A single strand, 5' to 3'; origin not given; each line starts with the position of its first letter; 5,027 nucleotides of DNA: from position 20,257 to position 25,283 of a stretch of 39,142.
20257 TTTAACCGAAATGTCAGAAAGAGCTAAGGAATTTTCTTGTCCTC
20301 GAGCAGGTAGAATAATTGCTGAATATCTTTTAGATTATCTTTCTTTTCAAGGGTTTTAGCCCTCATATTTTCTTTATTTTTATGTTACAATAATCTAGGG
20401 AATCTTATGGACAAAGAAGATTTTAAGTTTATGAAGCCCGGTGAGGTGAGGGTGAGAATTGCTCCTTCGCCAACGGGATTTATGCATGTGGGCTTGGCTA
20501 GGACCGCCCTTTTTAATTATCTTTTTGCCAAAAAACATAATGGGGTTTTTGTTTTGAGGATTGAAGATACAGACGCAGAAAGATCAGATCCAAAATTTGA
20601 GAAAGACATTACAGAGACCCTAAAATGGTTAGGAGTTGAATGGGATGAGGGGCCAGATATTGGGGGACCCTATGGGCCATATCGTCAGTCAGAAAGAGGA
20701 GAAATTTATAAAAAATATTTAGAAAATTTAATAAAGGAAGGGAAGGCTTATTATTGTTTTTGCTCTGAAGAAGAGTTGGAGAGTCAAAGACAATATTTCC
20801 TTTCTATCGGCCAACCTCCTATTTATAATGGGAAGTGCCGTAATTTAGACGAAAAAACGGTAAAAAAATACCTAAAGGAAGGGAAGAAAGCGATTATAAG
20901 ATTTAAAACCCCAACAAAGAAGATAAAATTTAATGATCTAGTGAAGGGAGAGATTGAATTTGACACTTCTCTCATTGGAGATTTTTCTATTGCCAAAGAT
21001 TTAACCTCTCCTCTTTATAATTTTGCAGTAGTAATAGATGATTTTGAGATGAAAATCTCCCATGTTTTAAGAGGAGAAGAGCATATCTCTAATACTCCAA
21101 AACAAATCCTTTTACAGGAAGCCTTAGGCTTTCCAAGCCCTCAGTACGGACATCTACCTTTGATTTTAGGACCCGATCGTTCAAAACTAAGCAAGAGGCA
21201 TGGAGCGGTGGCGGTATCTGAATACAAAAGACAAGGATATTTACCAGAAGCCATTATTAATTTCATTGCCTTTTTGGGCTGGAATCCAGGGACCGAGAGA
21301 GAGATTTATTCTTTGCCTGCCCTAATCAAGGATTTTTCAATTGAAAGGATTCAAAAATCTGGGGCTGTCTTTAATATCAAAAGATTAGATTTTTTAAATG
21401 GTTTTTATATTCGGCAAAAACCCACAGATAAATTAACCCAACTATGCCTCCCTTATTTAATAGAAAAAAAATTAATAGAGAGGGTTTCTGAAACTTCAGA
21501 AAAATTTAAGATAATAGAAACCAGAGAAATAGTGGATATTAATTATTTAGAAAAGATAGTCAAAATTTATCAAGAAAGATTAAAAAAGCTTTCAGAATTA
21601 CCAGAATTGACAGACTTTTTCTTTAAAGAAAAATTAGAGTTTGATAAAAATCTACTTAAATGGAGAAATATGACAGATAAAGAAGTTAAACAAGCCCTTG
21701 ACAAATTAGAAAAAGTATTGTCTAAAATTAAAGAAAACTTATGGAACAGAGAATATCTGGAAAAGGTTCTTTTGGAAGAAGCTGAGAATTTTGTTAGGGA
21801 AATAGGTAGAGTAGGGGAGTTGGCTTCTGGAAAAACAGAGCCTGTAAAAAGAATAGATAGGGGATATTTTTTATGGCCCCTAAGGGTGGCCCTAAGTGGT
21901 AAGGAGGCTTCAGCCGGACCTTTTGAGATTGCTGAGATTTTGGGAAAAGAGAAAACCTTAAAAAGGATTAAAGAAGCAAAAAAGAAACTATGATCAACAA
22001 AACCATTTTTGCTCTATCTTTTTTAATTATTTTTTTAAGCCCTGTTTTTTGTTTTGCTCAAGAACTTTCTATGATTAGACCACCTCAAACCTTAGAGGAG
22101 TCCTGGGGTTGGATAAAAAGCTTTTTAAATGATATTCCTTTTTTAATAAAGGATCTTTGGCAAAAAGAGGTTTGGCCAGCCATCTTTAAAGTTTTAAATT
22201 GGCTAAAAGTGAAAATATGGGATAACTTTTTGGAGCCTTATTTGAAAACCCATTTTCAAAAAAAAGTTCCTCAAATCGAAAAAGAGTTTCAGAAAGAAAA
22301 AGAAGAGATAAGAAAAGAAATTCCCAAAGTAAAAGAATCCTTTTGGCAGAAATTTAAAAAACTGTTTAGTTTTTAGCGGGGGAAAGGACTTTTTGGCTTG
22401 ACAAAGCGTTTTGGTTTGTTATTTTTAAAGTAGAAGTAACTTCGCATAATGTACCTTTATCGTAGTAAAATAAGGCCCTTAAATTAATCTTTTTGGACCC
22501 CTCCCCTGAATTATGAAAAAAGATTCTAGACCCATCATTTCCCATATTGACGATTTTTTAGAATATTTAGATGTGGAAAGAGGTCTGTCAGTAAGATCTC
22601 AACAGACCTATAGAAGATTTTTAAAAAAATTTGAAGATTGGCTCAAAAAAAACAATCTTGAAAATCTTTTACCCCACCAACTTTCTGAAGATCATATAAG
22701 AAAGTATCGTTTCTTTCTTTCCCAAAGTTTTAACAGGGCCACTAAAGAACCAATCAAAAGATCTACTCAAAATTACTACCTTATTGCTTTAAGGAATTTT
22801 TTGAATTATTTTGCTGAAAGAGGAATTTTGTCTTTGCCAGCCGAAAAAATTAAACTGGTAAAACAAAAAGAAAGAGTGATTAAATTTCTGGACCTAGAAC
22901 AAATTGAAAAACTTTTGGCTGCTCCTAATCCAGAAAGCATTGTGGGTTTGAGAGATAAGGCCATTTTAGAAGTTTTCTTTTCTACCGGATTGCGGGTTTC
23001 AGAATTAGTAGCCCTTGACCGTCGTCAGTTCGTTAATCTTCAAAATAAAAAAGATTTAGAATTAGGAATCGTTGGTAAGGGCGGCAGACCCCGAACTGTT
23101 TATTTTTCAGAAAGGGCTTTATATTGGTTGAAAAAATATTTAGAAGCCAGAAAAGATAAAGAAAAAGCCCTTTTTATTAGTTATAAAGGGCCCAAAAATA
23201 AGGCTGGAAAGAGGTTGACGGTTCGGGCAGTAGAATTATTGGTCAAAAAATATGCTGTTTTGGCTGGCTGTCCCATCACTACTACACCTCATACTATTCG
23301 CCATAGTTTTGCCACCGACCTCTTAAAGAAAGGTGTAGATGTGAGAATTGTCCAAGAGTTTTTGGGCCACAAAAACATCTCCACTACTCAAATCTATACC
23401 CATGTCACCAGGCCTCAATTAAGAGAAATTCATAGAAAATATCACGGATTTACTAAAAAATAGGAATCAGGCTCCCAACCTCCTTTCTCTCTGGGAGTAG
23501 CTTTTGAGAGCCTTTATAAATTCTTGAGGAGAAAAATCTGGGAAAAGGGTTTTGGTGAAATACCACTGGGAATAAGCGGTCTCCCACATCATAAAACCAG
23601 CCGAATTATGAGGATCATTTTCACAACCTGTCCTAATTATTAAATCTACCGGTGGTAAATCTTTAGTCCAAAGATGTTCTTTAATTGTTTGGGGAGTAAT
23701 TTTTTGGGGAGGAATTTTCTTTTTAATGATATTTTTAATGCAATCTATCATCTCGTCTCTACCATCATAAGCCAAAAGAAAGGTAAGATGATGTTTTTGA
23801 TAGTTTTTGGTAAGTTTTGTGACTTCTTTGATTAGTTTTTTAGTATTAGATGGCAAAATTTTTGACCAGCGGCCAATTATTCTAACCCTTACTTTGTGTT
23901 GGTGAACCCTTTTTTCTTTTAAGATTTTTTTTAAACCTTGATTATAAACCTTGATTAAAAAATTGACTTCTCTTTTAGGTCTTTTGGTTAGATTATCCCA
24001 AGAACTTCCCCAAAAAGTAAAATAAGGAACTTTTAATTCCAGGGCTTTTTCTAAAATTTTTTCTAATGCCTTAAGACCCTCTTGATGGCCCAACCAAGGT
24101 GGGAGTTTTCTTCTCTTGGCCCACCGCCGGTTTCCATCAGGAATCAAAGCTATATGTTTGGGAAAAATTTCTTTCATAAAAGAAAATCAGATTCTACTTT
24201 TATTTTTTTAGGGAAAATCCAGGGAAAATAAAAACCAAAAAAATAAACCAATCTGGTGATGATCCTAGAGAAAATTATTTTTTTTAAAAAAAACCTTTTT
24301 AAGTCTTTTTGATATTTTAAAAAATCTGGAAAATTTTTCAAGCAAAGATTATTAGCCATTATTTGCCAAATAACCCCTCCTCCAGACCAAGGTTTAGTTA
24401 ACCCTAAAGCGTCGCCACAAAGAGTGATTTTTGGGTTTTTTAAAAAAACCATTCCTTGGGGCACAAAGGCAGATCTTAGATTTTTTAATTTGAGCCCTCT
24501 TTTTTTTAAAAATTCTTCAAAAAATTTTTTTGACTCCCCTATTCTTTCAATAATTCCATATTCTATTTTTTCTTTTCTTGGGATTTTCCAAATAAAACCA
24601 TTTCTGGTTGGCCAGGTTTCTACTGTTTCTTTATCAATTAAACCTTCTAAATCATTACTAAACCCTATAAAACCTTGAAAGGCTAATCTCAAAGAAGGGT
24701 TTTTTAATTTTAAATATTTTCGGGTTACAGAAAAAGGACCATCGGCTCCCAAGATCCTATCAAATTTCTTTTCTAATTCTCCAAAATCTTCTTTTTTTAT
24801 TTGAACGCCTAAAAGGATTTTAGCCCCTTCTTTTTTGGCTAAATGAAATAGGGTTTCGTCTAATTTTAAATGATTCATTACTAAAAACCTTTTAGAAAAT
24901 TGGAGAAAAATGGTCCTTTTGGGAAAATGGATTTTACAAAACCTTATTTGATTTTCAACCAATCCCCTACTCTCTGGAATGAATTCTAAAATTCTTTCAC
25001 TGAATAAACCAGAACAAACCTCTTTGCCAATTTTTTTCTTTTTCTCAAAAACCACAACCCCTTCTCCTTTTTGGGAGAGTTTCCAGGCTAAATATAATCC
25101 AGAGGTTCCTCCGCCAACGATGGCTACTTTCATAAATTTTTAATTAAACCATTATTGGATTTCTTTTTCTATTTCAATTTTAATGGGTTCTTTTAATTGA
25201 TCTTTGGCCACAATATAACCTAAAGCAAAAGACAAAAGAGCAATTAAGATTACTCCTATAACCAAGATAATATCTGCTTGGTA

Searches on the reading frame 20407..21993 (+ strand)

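Call 50: search_protein_families(library=pfam, proteins=[window:20407-21993:+], max_evalue=0.001)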
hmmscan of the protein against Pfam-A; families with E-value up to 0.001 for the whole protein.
window:20407-21993:+ (528 aa): 2 families
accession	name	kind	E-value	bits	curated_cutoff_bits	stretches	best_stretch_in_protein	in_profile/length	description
PF00749.27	tRNA-synt_1c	-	3.1e-104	348.7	23.4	1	13-328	1-313/314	tRNA synthetases class I (E and Q), catalytic domain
PF19269.4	Anticodon_2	-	1e-26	94.4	23.6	2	363-467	9-102/141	Anticodon binding domain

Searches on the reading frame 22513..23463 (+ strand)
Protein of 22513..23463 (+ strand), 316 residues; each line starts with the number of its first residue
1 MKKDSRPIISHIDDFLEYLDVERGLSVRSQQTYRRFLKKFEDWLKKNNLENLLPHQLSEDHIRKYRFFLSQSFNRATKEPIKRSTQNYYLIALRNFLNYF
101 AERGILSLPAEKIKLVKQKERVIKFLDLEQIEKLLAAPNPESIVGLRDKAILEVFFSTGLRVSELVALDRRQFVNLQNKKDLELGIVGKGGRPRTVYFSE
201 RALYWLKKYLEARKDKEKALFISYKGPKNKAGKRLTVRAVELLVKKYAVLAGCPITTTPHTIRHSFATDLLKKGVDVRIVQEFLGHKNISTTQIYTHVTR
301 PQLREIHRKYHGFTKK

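Call 50: search_protein_families(library=pfam, proteins=[window:22513-23463:+], max_evalue=0.001)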
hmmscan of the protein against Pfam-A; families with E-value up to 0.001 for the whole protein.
window:22513-23463:+ (316 aa): 4 families
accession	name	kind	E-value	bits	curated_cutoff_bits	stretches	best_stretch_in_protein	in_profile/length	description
PF00589.27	Phage_integrase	-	1.9e-42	145.4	27.1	1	124-299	1-169/172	Phage integrase family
PF02899.23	Phage_int_SAM_1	-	7.4e-12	45.8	22.3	1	12-103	1-82/83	Phage integrase, N-terminal SAM-like domain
PF13495.12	Phage_int_SAM_4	-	1.6e-06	28.8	27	1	13-103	3-81/85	Phage integrase, N-terminal SAM-like domain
PF13102.12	Phage_int_SAM_5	-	3.5e-06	27.7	22.3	1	26-107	18-89/98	Phage integrase SAM-like domain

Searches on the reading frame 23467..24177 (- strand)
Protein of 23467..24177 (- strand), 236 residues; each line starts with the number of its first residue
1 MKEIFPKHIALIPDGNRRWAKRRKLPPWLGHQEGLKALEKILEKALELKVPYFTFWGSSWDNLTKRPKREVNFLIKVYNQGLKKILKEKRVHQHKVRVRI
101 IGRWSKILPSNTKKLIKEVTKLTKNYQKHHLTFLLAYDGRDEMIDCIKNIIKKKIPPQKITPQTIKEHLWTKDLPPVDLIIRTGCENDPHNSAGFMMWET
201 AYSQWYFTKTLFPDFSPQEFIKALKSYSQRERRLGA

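Call 102: search_protein_families(library=pfam, proteins=[window:23467-24177:-], max_evalue=0.001)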
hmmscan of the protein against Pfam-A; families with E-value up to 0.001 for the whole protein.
window:23467-24177:- (236 aa): 1 family
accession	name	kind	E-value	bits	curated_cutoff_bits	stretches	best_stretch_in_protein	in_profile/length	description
PF01255.24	Prenyltransf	-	2.7e-59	200.8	27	1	12-235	1-219/219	Putative undecaprenyl diphosphate synthase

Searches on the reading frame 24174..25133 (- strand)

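Call 102: search_protein_families(library=pfam, proteins=[window:24174-25133:-], max_evalue=0.001)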
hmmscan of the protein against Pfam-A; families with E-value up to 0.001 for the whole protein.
window:24174-25133:- (319 aa): 5 families
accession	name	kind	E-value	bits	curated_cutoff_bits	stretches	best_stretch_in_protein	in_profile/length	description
PF13450.12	NAD_binding_8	-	4.2e-07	30.6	21.9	1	5-36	1-32/68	NAD(P)-binding Rossmann-like domain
PF01266.30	DAO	-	2e-06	28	27.9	1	2-37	1-36/353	FAD dependent oxidoreductase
PF03486.20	HI0933_like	-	2.4e-06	27.6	50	1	2-39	2-39/244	HI0933-like protein Rossmann domain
PF01494.25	FAD_binding_3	-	4.3e-06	26.6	22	1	2-61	3-61/349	FAD binding domain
PF00070.33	Pyr_redox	-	0.00094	20.1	22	0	2-36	1-35/82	Pyridine nucleotide-disulphide oxidoreductase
